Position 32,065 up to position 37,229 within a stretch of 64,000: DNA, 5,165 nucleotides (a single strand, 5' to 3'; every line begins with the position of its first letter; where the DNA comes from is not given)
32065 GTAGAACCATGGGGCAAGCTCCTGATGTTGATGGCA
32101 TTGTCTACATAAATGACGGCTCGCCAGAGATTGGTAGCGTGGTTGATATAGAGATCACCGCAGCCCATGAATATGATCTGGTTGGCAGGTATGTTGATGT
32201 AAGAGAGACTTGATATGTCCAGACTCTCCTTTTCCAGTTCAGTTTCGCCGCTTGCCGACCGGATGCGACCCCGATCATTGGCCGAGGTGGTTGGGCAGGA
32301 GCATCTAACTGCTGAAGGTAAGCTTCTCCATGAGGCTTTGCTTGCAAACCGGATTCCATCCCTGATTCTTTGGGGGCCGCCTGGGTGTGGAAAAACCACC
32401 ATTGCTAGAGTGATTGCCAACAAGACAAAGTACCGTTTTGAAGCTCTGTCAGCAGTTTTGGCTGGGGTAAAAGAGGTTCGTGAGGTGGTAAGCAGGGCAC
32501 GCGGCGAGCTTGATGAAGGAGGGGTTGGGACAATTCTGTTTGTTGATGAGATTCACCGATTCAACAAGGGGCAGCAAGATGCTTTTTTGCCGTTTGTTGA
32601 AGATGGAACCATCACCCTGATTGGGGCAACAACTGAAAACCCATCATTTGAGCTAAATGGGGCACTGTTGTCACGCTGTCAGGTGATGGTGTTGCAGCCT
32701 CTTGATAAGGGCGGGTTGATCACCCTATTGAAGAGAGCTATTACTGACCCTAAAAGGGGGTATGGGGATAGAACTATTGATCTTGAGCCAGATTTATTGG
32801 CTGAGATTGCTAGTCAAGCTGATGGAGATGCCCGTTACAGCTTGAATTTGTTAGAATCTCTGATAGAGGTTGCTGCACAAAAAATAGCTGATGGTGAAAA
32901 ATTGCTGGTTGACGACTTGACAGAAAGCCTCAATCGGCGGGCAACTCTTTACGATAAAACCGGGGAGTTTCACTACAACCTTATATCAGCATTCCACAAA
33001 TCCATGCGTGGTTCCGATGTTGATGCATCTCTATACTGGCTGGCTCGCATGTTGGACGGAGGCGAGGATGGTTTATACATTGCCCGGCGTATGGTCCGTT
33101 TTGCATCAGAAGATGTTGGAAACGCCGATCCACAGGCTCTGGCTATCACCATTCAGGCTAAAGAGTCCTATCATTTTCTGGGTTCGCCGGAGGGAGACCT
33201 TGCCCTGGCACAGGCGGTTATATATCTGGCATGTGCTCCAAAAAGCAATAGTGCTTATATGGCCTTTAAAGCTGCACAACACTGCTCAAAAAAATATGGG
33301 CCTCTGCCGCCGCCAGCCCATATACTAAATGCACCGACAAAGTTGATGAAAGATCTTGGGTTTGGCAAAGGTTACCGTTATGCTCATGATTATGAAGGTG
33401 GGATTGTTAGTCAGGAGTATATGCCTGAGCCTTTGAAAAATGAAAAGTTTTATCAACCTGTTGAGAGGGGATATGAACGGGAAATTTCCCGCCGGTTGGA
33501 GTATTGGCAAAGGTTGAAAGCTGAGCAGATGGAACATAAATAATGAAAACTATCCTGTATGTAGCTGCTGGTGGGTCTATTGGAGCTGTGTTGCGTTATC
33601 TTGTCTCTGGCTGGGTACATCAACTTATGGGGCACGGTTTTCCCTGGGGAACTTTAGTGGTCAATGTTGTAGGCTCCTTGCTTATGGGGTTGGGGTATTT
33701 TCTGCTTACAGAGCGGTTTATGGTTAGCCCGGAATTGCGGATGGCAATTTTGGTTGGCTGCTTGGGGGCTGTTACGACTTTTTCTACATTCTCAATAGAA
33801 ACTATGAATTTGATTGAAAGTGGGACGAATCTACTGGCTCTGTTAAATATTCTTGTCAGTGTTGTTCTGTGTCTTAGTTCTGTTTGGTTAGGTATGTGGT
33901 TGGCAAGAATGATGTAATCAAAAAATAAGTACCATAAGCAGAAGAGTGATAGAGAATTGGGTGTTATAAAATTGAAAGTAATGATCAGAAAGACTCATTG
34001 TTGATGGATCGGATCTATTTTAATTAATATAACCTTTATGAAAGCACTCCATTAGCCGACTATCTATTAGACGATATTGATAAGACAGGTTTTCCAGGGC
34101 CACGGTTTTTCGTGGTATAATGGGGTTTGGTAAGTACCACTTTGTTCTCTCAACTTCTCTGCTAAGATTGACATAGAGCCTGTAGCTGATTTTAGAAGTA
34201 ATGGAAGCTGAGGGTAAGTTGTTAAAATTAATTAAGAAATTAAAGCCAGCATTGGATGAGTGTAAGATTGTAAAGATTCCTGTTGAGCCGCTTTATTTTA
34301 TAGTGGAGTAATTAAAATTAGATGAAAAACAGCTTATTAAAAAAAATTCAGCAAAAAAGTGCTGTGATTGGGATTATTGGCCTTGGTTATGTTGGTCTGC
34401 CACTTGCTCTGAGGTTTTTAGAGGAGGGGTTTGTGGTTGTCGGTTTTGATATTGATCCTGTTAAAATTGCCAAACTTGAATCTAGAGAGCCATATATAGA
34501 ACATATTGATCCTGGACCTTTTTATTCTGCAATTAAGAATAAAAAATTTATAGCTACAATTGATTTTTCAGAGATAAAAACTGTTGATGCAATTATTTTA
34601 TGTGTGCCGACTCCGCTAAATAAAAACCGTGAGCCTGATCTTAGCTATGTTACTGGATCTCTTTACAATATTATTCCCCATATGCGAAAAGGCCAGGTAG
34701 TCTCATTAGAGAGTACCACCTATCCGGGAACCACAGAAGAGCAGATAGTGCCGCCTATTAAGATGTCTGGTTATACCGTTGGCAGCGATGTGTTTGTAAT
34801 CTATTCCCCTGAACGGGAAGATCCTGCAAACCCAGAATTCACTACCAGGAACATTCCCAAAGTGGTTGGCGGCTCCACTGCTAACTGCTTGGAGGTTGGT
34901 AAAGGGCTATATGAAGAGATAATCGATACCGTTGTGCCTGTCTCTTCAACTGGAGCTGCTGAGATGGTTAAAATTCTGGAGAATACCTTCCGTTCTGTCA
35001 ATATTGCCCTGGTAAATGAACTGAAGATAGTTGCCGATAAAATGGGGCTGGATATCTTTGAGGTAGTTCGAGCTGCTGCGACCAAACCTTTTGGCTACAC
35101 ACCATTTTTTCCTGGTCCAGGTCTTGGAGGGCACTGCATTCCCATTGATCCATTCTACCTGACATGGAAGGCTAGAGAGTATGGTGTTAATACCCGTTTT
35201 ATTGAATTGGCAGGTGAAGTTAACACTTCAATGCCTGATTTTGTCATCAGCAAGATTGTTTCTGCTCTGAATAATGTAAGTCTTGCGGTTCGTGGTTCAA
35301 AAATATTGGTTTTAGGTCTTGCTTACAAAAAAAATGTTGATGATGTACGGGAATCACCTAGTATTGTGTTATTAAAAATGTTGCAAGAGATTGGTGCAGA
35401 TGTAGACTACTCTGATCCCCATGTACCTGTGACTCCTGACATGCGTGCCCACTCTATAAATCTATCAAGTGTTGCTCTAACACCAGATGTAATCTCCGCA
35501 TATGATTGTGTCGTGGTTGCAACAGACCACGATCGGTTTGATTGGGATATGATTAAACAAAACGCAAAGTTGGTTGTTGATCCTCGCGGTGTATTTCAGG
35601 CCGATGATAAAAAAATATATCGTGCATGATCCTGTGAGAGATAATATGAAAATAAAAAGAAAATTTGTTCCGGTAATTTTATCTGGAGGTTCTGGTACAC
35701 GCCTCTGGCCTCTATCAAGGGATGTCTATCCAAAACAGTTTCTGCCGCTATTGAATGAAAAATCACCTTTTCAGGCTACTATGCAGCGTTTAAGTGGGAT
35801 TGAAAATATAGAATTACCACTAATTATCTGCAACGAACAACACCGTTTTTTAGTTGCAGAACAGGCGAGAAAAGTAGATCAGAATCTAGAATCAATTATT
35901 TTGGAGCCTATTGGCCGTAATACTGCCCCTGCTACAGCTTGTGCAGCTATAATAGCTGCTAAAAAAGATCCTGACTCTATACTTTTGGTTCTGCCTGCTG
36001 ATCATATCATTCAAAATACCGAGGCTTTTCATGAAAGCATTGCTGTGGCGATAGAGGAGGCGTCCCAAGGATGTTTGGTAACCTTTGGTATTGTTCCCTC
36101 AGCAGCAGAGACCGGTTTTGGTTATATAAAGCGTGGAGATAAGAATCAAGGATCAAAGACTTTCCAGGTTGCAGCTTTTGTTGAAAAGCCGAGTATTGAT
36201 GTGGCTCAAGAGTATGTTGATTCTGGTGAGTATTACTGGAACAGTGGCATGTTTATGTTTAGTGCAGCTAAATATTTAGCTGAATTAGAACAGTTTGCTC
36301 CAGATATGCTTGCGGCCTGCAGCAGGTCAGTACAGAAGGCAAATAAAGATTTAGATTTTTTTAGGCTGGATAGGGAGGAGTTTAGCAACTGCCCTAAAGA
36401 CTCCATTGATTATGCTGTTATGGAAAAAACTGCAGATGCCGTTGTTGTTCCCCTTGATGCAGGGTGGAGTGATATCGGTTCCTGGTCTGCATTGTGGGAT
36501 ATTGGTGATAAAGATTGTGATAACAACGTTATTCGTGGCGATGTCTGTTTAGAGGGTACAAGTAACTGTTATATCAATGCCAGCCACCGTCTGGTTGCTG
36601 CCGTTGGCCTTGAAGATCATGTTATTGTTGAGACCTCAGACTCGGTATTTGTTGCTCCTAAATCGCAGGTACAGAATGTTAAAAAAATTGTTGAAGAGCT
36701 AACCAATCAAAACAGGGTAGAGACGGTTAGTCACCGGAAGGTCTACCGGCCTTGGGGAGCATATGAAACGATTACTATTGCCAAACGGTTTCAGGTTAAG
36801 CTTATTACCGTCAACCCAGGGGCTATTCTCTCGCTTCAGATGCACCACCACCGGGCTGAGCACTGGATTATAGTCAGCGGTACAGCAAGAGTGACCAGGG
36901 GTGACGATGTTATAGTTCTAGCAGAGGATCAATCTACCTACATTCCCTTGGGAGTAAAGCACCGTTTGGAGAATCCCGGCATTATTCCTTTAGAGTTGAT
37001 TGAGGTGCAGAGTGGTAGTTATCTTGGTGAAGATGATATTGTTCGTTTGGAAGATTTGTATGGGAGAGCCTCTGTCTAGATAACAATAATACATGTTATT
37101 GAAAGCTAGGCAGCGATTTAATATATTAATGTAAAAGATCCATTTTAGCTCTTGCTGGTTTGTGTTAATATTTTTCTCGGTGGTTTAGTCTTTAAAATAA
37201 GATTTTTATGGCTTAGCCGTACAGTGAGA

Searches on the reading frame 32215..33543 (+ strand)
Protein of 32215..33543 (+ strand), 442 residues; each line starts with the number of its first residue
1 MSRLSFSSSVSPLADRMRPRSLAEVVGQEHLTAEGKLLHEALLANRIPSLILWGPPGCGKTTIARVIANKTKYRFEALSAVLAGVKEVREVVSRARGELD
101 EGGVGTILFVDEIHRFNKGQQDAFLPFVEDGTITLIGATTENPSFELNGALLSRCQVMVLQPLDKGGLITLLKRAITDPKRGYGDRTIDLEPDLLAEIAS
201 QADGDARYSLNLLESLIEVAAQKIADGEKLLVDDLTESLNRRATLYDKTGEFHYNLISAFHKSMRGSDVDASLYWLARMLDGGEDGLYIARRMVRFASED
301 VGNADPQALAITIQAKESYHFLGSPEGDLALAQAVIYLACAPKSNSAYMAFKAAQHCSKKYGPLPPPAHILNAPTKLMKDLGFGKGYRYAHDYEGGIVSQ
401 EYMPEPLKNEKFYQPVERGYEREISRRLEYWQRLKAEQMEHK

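Call 70: search_protein_families(library=pfam, proteins=[window:32215-33543:+], max_evalue=0.00001)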
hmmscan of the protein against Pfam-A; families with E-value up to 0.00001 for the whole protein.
window:32215-33543:+ (442 aa): 6 families
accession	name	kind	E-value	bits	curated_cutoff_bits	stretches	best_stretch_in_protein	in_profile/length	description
PF12002.13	MgsA_C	-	3.6e-68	229.1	27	1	266-431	1-166/167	MgsA AAA+ ATPase C terminal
PF16193.11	AAA_assoc_2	-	5e-23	81.6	34.3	1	185-265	2-81/81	AAA C-terminal domain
PF00004.35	AAA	-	5.3e-17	62.9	21.2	1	50-162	1-130/131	ATPase family associated with various cellular activities (AAA)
PF05496.18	RuvB_N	-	3.8e-14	53.2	27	1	17-136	1-116/159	Holliday junction DNA helicase RuvB P-loop domain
PF07728.20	AAA_5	-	2.6e-07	31.1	22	1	50-141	2-103/139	AAA domain (dynein-related subfamily)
PF13191.12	AAA_16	-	3.3e-06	28.1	32.6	0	25-70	2-47/167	AAA ATPase domain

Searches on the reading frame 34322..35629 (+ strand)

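Call 70: search_protein_families(library=pfam, proteins=[window:34322-35629:+], max_evalue=0.00001)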
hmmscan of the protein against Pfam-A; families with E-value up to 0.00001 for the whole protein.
window:34322-35629:+ (435 aa): 4 families
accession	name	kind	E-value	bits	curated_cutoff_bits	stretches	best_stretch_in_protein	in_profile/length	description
PF03721.20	UDPG_MGDP_dh_N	-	2.1e-39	135.5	27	1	16-191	3-181/187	UDP-glucose/GDP-mannose dehydrogenase family, NAD binding domain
PF00984.24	UDPG_MGDP_dh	-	6.7e-31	106.7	25.4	1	212-302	2-93/94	UDP-glucose/GDP-mannose dehydrogenase family, central domain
PF03720.21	UDPG_MGDP_dh_C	-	1.3e-23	83.7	30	1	329-426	1-102/103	UDP-glucose/GDP-mannose dehydrogenase family, UDP binding domain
PF03446.21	NAD_binding_2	-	1.1e-07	32.4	21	1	16-140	2-102/161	NAD binding domain of 6-phosphogluconate dehydrogenase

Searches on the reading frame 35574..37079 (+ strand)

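Call 70: search_protein_families(library=pfam, proteins=[window:35574-37079:+], max_evalue=0.00001)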
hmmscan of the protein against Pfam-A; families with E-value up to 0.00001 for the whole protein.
window:35574-37079:+ (501 aa): 4 families
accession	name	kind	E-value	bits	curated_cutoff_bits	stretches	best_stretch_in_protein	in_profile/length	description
PF00483.29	NTP_transferase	-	8.6e-63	212.6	21.2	1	33-315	2-243/245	Nucleotidyl transferase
PF01050.24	MannoseP_isomer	-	1.1e-54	184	23.6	1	380-494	2-116/116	Mannose-6-phosphate isomerase C-terminal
PF22640.1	ManC_GMP_beta-helix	-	1.2e-13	51.2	27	1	329-376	8-55/55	MannoseP isomerase/GMP-like beta-helix domain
PF07883.17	Cupin_2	-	2.3e-11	43.7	27.2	1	410-478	2-69/70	Cupin domain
